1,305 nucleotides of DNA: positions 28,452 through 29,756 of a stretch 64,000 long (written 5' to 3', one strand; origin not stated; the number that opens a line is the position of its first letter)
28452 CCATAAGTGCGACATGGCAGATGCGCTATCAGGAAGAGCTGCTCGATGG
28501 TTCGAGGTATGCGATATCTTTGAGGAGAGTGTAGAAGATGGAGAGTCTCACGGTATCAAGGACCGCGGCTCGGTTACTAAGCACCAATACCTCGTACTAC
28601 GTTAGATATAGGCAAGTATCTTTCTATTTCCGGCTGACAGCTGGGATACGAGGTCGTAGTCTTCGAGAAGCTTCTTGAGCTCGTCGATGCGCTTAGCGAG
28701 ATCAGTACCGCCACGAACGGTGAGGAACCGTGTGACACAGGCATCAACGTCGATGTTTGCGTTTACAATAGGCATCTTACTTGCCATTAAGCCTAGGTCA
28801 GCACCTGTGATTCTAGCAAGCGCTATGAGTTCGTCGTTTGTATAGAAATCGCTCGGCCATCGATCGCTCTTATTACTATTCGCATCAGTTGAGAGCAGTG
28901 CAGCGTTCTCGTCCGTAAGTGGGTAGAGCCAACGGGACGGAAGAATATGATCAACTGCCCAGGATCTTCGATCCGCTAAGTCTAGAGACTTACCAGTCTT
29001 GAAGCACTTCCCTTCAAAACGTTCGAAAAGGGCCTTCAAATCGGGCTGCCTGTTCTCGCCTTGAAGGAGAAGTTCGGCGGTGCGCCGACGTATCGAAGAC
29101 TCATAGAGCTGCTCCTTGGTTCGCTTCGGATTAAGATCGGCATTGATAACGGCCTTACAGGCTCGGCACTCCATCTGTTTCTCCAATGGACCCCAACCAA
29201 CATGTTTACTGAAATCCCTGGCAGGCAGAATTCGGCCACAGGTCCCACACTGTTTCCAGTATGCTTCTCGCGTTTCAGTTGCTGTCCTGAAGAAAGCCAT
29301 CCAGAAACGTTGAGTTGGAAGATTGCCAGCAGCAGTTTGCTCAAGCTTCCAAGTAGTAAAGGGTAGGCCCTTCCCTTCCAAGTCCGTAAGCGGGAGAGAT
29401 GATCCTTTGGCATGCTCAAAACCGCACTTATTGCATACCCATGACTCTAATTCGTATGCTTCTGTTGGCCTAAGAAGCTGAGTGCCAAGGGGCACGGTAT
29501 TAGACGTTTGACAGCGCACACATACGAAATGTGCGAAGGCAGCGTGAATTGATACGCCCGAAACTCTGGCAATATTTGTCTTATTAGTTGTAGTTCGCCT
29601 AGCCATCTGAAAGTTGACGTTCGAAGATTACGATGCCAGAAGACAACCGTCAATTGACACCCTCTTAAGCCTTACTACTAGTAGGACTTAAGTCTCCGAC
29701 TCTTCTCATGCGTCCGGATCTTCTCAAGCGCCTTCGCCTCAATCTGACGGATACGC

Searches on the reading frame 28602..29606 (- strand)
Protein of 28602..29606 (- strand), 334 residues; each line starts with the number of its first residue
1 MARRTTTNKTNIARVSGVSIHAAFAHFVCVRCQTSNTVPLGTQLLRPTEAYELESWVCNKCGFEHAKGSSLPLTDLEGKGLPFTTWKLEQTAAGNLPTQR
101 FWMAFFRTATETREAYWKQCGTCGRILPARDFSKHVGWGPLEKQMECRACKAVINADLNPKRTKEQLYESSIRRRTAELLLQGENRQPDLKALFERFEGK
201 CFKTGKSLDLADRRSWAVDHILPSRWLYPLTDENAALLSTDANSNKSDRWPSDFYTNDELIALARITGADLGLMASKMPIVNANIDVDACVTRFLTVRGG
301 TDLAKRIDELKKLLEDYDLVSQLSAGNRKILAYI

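Call 34: search_protein_families(library=pfam, proteins=[window:28602-29606:-], max_evalue=0.001)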
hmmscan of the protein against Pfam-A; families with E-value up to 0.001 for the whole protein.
window:28602-29606:- (334 aa): 1 family
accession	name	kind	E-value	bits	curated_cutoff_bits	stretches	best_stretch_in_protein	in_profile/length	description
PF07282.18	Cas12f1-like_TNB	-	3.4e-05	24.4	26.3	0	118-159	29-55/60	Cas12f1-like, TNB domain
